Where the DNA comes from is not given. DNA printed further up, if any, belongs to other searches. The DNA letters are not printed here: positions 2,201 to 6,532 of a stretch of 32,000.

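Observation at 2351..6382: Ten-haem cytochrome c fused to an LVIVD beta-propeller: a candidate novel periplasmic or cell-surface redox enzyme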

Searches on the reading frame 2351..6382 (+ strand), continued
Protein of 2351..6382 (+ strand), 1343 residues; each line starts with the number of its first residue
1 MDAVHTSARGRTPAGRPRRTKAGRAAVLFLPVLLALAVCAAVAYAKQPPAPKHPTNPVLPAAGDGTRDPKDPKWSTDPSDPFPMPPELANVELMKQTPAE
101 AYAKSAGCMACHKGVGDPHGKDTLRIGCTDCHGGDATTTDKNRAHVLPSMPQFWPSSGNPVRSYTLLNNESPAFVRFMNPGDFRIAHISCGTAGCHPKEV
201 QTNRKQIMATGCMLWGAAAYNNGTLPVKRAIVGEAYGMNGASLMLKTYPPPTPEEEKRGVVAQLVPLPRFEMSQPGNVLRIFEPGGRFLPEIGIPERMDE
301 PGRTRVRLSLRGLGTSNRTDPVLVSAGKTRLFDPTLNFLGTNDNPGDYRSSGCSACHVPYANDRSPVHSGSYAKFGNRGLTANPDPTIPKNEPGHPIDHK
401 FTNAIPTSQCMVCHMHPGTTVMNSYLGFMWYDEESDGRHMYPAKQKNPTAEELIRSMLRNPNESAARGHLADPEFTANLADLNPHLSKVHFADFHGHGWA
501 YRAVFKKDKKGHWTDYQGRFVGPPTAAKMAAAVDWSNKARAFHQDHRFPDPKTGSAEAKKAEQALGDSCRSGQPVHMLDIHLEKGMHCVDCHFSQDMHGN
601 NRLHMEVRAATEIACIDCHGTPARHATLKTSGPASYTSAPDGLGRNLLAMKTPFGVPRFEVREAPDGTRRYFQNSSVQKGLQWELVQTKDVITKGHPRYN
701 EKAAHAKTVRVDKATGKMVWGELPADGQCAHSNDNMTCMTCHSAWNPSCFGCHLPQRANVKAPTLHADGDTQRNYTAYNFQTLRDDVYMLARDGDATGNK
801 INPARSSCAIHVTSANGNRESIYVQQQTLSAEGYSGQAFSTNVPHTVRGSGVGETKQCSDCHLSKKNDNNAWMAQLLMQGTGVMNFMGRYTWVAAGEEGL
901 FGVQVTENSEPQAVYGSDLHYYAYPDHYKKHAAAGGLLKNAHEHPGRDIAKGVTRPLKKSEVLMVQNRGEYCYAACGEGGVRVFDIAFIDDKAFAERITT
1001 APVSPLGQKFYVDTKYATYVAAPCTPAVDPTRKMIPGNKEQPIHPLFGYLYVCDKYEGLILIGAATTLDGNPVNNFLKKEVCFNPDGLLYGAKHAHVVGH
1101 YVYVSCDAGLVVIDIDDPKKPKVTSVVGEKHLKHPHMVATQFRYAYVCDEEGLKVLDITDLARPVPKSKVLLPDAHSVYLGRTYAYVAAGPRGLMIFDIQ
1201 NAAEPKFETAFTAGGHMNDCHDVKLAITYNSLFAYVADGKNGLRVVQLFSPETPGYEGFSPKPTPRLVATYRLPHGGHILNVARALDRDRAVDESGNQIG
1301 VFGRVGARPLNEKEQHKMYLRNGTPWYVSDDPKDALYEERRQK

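Call 62: find_encoding_contigs(protein=P0443, flank=10000, max_places=3)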
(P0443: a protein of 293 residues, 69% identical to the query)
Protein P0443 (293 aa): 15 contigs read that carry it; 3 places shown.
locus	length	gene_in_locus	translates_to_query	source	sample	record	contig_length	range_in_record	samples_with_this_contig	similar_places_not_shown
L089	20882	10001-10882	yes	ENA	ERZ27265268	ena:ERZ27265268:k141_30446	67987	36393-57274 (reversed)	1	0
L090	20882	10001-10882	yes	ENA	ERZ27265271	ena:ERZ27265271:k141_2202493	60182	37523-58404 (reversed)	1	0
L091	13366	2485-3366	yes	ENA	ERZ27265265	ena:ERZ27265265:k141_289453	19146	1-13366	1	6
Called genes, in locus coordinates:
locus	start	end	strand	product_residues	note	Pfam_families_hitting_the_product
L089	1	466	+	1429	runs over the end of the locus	PF12705:PDDEXK_1, PF13086:AAA_11 (weak), PF13245:AAA_19 (weak), PF13604:AAA_30 (faint), PF13087:AAA_12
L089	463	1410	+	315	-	-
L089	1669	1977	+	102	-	-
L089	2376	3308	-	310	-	-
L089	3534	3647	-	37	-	-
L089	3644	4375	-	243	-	-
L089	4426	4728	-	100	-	-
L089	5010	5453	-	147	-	-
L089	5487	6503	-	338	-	-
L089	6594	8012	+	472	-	PF05598:DUF772, PF01609:DDE_Tnp_1, PF13751:DDE_Tnp_1_6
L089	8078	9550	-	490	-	PF00069:Pkinase, PF07714:PK_Tyr_Ser-Thr, PF03109:ABC1 (weak), PF14531:Kinase-like (weak)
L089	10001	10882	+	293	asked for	-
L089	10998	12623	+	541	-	PF14522:Cytochrome_C7 (weak)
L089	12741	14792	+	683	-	PF01257:2Fe-2S_thioredx, PF01512:Complex1_51K, PF10589:NADH_4Fe-4S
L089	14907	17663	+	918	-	PF13187:Fer4_9, PF12838:Fer4_7 (weak), PF22117:Fer4_Nqo3 (weak), PF00037:Fer4 (weak), PF00027:cNMP_binding, PF13187:Fer4_9 (weak), PF14697:Fer4_21 (weak), PF25160:LdpA_Fe-S-bd (weak), +9 more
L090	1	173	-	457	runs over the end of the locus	PF04055:Radical_SAM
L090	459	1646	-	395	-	PF13243:SQHop_cyclase_C (faint)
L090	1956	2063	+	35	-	-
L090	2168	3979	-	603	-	PF13435:Cytochrome_C554 (faint), PF13442:Cytochrome_CBB3 (faint), PF22113:Mtrc-MtrF_II-IV_dom (faint)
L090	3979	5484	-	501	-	PF14522:Cytochrome_C7 (faint), PF13435:Cytochrome_C554 (weak)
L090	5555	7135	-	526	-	PF14522:Cytochrome_C7 (faint), PF13435:Cytochrome_C554 (faint)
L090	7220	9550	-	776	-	PF00069:Pkinase, PF07714:PK_Tyr_Ser-Thr, PF03109:ABC1 (weak), PF14531:Kinase-like (weak), PF24885:TPR_NPHP3, PF13424:TPR_12, PF13374:TPR_10, PF13424:TPR_12, +4 more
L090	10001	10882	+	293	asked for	-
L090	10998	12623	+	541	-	PF14522:Cytochrome_C7 (weak)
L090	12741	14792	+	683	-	PF01257:2Fe-2S_thioredx, PF01512:Complex1_51K, PF10589:NADH_4Fe-4S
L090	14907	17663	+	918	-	PF13187:Fer4_9, PF12838:Fer4_7 (weak), PF22117:Fer4_Nqo3 (weak), PF00037:Fer4 (weak), PF00027:cNMP_binding, PF13187:Fer4_9 (weak), PF14697:Fer4_21 (weak), PF25160:LdpA_Fe-S-bd (weak), +9 more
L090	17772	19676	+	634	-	PF00069:Pkinase, PF07714:PK_Tyr_Ser-Thr, PF01636:APH (faint)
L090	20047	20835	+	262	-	-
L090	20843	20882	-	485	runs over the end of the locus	PF03062:MBOAT, PF13813:MBOAT_2 (weak)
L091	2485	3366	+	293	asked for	-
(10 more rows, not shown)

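Call 63: find_encoding_contigs(protein=P0451, flank=10000, max_places=3)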
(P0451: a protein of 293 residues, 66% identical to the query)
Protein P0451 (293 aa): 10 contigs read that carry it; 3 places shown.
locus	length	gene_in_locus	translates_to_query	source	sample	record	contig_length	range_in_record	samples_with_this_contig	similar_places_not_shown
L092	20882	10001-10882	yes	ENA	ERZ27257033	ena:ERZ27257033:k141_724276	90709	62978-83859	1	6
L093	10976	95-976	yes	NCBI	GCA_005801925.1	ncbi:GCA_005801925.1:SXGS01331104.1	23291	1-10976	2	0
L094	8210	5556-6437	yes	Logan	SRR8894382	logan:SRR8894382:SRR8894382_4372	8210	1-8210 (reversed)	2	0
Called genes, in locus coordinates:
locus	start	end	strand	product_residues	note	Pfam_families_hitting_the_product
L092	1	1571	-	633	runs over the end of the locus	PF00578:AhpC-TSA (weak), PF08534:Redoxin, PF13905:Thioredoxin_8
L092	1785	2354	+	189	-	-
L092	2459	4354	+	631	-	PF13589:HATPase_c_3, PF00183:HSP90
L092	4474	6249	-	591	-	PF13435:Cytochrome_C554 (faint), PF14522:Cytochrome_C7 (faint)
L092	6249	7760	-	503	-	PF13435:Cytochrome_C554 (faint)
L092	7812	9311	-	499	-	PF14522:Cytochrome_C7 (faint), PF13435:Cytochrome_C554 (weak)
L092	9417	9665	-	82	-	-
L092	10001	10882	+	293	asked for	-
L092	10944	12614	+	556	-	PF14522:Cytochrome_C7 (faint)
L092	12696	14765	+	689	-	PF01257:2Fe-2S_thioredx, PF01512:Complex1_51K, PF10589:NADH_4Fe-4S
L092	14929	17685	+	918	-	PF12838:Fer4_7 (weak), PF13187:Fer4_9 (weak), PF22117:Fer4_Nqo3 (weak), PF00037:Fer4 (weak), PF00027:cNMP_binding, PF13187:Fer4_9 (weak), PF14697:Fer4_21 (weak), PF25160:LdpA_Fe-S-bd (weak), +9 more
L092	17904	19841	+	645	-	PF00069:Pkinase, PF07714:PK_Tyr_Ser-Thr, PF01636:APH (faint)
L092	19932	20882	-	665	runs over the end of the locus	PF01182:Glucosamine_iso, PF02585:PIG-L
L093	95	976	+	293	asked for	-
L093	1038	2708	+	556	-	PF14522:Cytochrome_C7 (faint)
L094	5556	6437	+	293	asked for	-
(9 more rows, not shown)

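Call 65: search_protein_families(library=pfam, proteins=[L079:2995-5709:+, L055:18555-20405:+, L024:13756-15042:+, L082:5975-7513:-, L015:18972-19883:+, L034:4562-6424:+, L042:3932-4471:-, L090:14907-17663:+], max_evalue=1)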
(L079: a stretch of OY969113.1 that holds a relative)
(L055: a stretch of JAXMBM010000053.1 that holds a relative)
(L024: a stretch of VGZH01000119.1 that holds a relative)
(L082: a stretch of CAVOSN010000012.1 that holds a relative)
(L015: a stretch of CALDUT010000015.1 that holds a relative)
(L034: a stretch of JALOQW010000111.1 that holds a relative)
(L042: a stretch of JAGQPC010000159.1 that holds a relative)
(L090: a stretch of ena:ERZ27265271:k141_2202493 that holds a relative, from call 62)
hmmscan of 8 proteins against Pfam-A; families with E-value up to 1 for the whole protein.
L079:2995-5709:+ (904 aa): 3 families
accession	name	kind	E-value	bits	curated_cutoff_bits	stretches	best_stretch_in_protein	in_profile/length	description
PF22422.2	MGH1-like_GH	-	1.4e-21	77.9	27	3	446-552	1-115/356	Mannosylglycerate hydrolase MGH1-like glycoside hydrolase domain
PF03200.22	Glyco_hydro_63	-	1.7e-07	30.8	22.4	1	721-806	362-432/492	Glycosyl hydrolase family 63 C-terminal domain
PF23989.1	PilB3_C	-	0.031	14.9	27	1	145-194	26-72/83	PilB3-like, C-terminal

L055:18555-20405:+ (616 aa): 6 families
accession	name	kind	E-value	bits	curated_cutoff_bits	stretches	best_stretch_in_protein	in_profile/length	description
PF00211.25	Guanylate_cyc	-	2.9e-19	69.8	21.9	1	359-501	5-142/183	Adenylate and Guanylate cyclase catalytic domain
PF00990.26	GGDEF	-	2.3e-06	27.9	23.8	1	355-467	26-132/161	Diguanylate cyclase, GGDEF domain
PF13492.12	GAF_3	-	8e-06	26.7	27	1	188-322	4-129/129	GAF domain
PF01590.32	GAF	-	1.1e-05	26.4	22.4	1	189-314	5-127/133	GAF domain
PF00498.31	FHA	-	0.035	15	20.7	1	48-97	7-52/67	FHA domain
PF22465.2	Spike_JR2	-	0.24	11.7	26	0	439-483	13-57/76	Spike protein P1, second jelly-roll domain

L024:13756-15042:+ (428 aa): 1 family
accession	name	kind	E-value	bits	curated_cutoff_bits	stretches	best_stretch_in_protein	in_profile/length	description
PF07394.17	DUF1501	-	2.2e-83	281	27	1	51-426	2-389/390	Protein of unknown function (DUF1501)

L082:5975-7513:- (512 aa): 3 families
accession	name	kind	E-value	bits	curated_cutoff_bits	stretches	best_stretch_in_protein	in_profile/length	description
PF02781.21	G6PD_C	-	1.1e-127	425.6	27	1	209-508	1-296/296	Glucose-6-phosphate dehydrogenase, C-terminal domain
PF00479.28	G6PD_N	-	4.3e-65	220.2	22.1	1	24-207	1-183/183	Glucose-6-phosphate dehydrogenase, NAD binding domain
PF22307.1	Ebola-like_HR1-HR2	-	0.23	11.8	27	1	140-194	20-68/81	Envelope glycoprotein GP2-like, HR1-HR2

L015:18972-19883:+ (303 aa): 3 families
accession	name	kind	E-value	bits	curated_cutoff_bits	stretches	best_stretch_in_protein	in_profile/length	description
PF16018.10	Anillin_N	-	0.025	15.7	27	1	252-266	3-17/87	Anillin N-terminus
PF14358.11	DUF4405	-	0.32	12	26.7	0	274-297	40-63/66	Domain of unknown function (DUF4405)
PF11026.13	DUF2721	-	0.38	11.1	28.3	1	6-74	50-116/129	Protein of unknown function (DUF2721)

L034:4562-6424:+ (620 aa): 0 families

L042:3932-4471:- (179 aa): 1 family
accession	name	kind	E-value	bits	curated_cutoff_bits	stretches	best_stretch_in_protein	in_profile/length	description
PF17281.7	DUF5346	-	0.035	14.7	27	1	38-108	12-76/102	Family of unknown function (DUF5346)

L090:14907-17663:+ (918 aa): 17 families
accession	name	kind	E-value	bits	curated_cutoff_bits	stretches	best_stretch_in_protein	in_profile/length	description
PF00027.35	cNMP_binding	-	2.1e-23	82.5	27.5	1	628-715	2-88/89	Cyclic nucleotide-binding domain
PF00037.32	Fer4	-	2.2e-18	65.7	21.1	3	827-848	2-23/24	4Fe-4S binding domain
PF13187.11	Fer4_9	-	1.5e-17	63.8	27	4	298-356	1-51/52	4Fe-4S dicluster domain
PF12838.12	Fer4_7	-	3.6e-16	59.8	27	4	298-356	1-52/52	4Fe-4S dicluster domain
PF13237.11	Fer4_10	-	1.4e-14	54.2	25.5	5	339-367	6-29/53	4Fe-4S dicluster domain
PF12837.12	Fer4_6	-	2e-14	53.1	25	3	339-357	6-24/24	4Fe-4S binding domain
PF14697.11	Fer4_21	-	2.2e-11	44.2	35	2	800-850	7-59/59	4Fe-4S dicluster domain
PF12797.12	Fer4_2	-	5.3e-11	42.2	24.5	4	828-845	5-22/22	4Fe-4S binding domain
PF13484.11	Fer4_16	-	1.7e-10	42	30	2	341-366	1-27/66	4Fe-4S double cluster binding domain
PF22117.2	Fer4_Nqo3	-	4.1e-07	30.5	27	1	292-357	4-66/67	NADH-quinone oxidoreductase subunit 3, ferredoxin-like domain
PF13534.11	Fer4_17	-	4.6e-07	30.7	22.2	1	833-896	2-59/61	4Fe-4S dicluster domain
PF13183.11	Fer4_8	-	7.5e-07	30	27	3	831-896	3-67/68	4Fe-4S dicluster domain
PF25160.1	LdpA_Fe-S-bd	-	9.2e-07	29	27.6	2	803-851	4-46/49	LdpA Fe-S cluster-binding domain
PF12800.12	Fer4_4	-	1.3e-06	28.7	24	3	340-355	2-17/17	4Fe-4S binding domain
PF13510.11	Fer2_4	-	4.8e-05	23.8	22.8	1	101-156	30-80/82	2Fe-2S iron-sulfur cluster binding domain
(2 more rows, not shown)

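Call 81: search_solved_structures(query=A3, max_evalue=10, show_alignments=1)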
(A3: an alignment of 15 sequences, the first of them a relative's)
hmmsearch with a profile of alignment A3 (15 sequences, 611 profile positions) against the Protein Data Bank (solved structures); distinct sequences matched with E-value up to 10: 0.
